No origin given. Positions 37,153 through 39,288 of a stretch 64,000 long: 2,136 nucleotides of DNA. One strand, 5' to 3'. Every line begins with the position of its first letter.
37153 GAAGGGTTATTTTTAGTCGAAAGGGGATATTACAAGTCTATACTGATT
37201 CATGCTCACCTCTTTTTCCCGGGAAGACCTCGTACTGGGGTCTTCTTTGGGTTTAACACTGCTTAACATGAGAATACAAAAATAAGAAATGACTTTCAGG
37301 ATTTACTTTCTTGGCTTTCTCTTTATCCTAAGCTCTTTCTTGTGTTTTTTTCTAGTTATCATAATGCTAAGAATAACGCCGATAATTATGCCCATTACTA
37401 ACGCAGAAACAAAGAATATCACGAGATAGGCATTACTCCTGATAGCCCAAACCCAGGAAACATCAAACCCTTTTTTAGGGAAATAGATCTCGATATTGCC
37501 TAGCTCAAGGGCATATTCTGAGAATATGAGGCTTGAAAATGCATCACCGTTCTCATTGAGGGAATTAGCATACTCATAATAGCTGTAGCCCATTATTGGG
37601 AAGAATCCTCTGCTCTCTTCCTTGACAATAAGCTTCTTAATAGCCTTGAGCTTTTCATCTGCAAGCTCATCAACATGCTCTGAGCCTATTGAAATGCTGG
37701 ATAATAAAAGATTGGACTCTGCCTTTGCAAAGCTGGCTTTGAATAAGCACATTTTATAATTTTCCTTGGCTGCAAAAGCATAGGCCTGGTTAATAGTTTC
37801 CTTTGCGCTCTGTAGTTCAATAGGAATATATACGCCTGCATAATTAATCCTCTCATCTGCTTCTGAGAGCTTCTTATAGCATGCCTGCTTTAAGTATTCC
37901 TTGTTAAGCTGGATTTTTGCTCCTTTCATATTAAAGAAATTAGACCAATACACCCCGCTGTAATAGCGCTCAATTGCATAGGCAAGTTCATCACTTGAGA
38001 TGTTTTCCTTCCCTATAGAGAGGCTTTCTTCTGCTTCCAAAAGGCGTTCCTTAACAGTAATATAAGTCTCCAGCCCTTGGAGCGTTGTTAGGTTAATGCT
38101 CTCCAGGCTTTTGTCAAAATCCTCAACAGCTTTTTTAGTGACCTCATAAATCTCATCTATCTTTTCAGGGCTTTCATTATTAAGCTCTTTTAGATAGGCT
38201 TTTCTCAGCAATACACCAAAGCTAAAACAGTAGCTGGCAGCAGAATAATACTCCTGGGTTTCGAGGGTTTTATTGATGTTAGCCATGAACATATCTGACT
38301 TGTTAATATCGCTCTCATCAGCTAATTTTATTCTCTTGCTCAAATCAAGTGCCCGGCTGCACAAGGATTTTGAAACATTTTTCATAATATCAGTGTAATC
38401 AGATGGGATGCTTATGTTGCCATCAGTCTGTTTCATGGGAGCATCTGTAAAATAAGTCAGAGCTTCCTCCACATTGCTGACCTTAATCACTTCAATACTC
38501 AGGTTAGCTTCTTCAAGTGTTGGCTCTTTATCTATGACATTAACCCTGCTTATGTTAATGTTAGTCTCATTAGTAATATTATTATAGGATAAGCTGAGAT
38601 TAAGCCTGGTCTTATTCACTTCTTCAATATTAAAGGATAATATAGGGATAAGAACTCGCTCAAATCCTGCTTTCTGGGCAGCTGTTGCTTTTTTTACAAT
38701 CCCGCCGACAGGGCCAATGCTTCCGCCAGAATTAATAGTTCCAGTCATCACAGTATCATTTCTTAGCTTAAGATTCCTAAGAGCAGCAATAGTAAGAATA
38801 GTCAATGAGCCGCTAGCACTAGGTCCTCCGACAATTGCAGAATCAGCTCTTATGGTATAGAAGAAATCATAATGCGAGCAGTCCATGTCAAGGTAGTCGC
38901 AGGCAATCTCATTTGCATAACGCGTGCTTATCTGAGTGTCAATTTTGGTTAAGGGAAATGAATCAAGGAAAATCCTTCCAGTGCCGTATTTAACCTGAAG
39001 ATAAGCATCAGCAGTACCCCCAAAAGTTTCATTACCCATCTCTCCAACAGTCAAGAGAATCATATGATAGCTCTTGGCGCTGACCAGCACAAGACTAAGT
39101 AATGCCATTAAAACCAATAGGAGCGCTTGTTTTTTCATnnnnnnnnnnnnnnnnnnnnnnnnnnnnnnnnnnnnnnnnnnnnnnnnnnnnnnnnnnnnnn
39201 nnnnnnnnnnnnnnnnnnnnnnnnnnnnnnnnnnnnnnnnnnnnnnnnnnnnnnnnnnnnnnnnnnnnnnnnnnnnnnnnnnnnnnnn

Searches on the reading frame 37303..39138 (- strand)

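Call 53: search_protein_families(library=pfam, proteins=[window:37303-39138:-], max_evalue=0.001)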
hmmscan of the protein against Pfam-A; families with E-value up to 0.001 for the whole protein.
window:37303-39138:- (611 aa): 1 family
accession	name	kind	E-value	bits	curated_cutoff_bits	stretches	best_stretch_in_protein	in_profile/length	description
PF05362.19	Lon_C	-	7.8e-10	39.1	21.1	1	104-167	108-171/205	Lon protease (S16) C-terminal proteolytic domain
